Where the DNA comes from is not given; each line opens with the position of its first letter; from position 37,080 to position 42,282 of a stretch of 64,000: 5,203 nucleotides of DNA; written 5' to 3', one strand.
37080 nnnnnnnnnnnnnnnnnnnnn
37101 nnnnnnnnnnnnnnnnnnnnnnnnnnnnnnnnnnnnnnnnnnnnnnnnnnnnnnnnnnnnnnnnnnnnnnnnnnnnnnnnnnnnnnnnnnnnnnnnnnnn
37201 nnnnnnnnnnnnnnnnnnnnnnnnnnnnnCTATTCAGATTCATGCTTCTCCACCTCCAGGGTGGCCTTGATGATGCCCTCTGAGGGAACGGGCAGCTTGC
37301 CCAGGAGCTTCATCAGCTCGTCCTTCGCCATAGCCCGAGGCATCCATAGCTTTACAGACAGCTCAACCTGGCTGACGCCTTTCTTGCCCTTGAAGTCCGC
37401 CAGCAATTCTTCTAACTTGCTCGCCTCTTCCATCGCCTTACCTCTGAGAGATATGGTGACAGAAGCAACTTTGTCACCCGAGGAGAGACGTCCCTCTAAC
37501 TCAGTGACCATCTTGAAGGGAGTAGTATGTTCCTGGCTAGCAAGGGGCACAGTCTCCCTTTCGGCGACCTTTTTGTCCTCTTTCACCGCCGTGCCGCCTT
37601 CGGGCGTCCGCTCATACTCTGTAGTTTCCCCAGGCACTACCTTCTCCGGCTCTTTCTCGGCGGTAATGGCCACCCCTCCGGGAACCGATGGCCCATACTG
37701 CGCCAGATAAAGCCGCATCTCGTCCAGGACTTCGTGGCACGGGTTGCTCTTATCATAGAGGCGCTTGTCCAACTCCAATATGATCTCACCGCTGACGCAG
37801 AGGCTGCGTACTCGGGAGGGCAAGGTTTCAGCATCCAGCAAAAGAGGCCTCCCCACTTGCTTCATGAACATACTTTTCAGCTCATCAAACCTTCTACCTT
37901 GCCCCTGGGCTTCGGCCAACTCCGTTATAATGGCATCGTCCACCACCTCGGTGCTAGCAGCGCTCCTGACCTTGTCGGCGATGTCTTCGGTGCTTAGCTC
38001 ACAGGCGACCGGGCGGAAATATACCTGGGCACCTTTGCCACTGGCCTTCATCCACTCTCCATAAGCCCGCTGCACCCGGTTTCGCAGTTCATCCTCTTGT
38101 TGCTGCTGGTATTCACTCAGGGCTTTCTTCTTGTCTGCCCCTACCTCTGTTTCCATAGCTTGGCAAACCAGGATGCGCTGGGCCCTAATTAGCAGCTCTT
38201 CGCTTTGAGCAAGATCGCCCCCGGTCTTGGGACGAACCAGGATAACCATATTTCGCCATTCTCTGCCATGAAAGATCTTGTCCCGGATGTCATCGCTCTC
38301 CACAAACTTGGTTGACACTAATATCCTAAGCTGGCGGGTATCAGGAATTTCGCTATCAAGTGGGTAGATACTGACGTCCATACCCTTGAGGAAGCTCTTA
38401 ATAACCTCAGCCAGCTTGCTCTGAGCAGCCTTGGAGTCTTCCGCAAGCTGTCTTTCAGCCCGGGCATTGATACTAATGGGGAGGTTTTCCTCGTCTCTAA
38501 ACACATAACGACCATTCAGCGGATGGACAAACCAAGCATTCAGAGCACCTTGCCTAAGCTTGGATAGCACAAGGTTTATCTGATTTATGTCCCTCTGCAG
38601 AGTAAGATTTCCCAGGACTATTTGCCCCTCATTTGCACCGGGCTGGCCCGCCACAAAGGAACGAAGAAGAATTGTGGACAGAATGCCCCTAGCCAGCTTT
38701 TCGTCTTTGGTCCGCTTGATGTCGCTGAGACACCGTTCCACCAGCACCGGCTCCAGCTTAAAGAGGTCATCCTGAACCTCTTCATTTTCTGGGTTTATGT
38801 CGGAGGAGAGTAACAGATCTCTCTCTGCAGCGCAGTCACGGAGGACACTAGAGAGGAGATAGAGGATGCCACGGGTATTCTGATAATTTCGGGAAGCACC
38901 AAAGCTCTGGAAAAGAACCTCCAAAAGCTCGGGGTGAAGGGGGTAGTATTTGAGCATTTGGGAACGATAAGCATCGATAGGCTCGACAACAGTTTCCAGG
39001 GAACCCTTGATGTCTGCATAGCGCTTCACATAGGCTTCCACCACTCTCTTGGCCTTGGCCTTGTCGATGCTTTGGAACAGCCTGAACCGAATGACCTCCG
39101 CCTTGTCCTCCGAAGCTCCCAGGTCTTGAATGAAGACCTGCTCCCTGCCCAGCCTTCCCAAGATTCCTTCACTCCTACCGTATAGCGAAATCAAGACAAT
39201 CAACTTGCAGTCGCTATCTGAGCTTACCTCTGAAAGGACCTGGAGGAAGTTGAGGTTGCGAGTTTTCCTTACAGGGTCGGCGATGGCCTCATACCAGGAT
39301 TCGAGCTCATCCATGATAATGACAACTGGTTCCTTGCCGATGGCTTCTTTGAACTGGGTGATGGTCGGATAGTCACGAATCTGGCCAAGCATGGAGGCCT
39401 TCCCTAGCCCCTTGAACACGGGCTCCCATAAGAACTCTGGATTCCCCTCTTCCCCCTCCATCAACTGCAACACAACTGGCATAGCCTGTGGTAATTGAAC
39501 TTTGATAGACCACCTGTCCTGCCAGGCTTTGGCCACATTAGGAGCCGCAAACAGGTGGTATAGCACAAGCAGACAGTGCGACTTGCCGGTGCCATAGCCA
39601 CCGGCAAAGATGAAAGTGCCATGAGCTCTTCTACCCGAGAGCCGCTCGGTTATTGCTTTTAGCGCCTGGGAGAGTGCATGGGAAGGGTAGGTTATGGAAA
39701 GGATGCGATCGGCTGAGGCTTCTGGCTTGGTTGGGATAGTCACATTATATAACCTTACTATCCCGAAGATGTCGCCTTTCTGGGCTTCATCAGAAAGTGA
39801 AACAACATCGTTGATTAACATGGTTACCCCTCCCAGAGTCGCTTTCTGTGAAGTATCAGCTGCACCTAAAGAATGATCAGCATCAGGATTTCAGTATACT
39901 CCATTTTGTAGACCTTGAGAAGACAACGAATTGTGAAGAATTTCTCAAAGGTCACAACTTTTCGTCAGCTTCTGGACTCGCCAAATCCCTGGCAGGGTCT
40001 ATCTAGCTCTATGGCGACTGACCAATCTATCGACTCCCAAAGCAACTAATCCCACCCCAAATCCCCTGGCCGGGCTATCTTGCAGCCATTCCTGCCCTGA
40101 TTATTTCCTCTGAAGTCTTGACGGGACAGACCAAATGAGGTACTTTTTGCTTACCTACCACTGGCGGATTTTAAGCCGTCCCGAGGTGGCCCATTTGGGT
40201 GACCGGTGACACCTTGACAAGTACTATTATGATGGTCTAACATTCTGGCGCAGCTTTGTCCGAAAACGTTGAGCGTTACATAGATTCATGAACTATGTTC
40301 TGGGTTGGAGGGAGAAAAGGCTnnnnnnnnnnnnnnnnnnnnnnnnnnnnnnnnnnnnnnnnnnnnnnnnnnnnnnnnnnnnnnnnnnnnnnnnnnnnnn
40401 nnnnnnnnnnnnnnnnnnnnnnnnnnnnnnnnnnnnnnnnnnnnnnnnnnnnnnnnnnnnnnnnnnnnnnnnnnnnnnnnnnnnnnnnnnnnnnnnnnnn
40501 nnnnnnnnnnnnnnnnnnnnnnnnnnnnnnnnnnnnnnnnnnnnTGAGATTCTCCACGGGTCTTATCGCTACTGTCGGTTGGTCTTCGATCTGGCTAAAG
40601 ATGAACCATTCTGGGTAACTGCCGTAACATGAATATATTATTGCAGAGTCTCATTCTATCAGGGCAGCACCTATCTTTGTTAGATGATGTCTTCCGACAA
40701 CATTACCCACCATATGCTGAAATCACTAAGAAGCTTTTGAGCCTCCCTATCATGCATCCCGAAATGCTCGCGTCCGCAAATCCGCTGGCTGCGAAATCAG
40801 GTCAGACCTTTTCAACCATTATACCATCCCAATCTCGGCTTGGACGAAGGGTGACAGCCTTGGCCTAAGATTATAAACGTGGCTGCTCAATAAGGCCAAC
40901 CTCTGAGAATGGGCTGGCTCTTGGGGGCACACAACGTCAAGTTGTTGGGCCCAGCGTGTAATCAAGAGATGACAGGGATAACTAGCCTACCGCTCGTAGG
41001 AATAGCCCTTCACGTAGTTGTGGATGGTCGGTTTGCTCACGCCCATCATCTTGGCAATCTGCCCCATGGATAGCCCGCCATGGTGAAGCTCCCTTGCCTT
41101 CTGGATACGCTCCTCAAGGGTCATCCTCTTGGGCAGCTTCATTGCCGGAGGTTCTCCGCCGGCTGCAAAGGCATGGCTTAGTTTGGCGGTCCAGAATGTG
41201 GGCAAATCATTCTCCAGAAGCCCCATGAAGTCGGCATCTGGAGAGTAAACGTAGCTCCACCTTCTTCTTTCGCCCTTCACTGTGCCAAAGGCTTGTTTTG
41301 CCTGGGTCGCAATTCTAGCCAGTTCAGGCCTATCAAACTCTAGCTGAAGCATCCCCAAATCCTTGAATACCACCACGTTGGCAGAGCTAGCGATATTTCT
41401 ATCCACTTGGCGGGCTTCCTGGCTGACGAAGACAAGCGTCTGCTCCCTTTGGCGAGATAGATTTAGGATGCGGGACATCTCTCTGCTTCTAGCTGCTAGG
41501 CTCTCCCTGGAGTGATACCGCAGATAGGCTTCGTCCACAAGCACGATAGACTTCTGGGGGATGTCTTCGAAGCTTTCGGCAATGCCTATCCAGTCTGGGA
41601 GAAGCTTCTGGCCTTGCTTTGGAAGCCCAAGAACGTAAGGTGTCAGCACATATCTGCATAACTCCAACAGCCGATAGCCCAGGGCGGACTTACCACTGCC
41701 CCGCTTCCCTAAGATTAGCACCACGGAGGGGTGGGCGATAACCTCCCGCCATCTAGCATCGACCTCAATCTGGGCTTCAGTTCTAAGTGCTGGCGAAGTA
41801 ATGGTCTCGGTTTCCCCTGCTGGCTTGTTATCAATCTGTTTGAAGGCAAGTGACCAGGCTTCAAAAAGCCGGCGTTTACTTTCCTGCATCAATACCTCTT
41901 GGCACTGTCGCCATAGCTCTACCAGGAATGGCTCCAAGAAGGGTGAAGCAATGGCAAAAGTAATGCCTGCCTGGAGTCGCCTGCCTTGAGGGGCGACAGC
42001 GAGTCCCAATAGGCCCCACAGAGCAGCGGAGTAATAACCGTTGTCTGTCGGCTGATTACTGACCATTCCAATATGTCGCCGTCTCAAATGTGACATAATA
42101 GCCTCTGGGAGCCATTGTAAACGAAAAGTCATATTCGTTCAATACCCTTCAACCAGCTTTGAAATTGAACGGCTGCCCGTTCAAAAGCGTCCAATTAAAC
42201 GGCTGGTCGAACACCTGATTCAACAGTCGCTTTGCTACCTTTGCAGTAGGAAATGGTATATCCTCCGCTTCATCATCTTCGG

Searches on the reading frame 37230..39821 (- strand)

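Call 14: search_protein_families(library=pfam, proteins=[window:37230-39821:-], max_evalue=0.001)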
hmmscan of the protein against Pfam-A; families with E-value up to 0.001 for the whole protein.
window:37230-39821:- (863 aa): 1 family
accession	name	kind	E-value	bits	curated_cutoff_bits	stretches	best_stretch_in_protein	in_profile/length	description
PF04465.17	DUF499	-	7.3e-12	44.4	23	1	158-390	83-346/1024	Protein of unknown function (DUF499)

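Call 56: search_protein_families(library=padloc, proteins=[window:37230-39821:-], max_evalue=0.001)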
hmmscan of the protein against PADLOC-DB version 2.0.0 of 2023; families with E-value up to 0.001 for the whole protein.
window:37230-39821:- (863 aa): 8 families
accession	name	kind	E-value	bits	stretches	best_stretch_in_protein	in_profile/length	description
PDLC00662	HmaC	-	8.4e-19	65.3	1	235-328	278-371/941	AAA+ ATPase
PDLC02192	DUF499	-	8.6e-14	48.3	1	237-587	254-622/1022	-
PDLC02781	SspC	-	2.1e-07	27.1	0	47-96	22-71/1104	SspC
PDLC02780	SspC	-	1.5e-06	24.5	1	49-210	35-205/1045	SspC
PDLC02779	SspC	-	1.5e-06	24.3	1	47-98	27-78/1054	SspC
PDLC02488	BrxC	-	5.8e-06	22.5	1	3-100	5-97/1240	BrxC-PglY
PDLC02778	SspC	-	0.00064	15.5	0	49-100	25-76/1053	SspC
PDLC02487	BrxC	-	0.00076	15.3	0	47-103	38-93/1215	BrxC-PglY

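Call 57: search_protein_families(library=ncbifam, proteins=[window:37230-39821:-], max_evalue=0.001)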
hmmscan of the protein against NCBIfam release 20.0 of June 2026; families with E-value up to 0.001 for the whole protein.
window:37230-39821:- (863 aa): 1 family
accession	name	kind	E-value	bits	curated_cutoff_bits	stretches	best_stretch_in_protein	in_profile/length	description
NF042962.1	DUF499_antiphage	equivalog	1e-23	83.3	1200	2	241-589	257-622/1025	anti-phage-associated DUF499 domain-containing protein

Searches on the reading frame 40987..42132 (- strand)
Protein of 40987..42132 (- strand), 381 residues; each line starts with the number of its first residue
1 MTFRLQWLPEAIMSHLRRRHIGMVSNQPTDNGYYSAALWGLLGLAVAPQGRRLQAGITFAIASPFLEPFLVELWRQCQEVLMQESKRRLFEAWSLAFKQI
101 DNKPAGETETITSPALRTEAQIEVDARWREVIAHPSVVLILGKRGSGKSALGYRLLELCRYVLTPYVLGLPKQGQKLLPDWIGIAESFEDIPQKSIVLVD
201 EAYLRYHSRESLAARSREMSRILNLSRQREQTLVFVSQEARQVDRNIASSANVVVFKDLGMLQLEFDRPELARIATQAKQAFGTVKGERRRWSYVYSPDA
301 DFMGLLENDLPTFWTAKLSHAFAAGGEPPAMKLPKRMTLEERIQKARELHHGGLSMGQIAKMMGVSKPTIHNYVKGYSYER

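Call 9: search_protein_families(library=pfam, proteins=[window:40987-42132:-], max_evalue=0.01)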
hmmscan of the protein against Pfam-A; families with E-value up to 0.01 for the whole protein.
window:40987-42132:- (381 aa): 11 families
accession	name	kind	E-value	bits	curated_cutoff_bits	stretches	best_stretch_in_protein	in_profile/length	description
PF06056.18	Terminase_5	-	9e-06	26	20.3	1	343-378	3-38/58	Putative ATPase subunit of terminase (gpP-like)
PF13936.12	HTH_38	-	3e-05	24.1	27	1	335-375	3-42/44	Helix-turn-helix domain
PF01381.28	HTH_3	-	9.7e-05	22.8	23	1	343-378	1-34/55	Helix-turn-helix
PF13384.12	HTH_23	-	0.00012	22.3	24.6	1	338-377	3-41/50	Homeodomain-like domain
PF13309.12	HTH_22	-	0.00014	22.2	29.6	1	334-374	17-62/63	HTH domain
PF02796.21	HTH_7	-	0.0011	19.4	23.8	1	340-370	8-38/45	Helix-turn-helix domain of resolvase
PF12802.13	MarR_2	-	0.0015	19.1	27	1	350-375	16-42/61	MarR family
PF13551.12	HTH_29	-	0.0018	18.7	28.1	1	352-377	10-36/64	Winged helix-turn helix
PF00376.29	MerR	-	0.003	17.8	28.2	0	355-375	1-21/38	MerR family regulatory protein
PF13412.12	HTH_24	-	0.0038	17.2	21.9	0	351-375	15-39/48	Winged helix-turn-helix DNA-binding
PF13191.12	AAA_16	-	0.0041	18.1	32.6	0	127-236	15-137/167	AAA ATPase domain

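Call 56: search_protein_families(library=padloc, proteins=[window:40987-42132:-], max_evalue=0.001)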
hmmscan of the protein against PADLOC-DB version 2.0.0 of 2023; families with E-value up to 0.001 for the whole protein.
window:40987-42132:- (381 aa): 2 families
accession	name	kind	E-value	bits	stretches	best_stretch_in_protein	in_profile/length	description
PDLC04133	mad1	-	4.9e-05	21.6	1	354-376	6-28/60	mads_1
PDLC04140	mad8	-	0.00021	18.9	0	193-253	191-247/314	mads_8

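Call 57: search_protein_families(library=ncbifam, proteins=[window:40987-42132:-], max_evalue=0.001)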
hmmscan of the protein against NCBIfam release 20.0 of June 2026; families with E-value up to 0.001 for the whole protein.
window:40987-42132:- (381 aa): 0 families
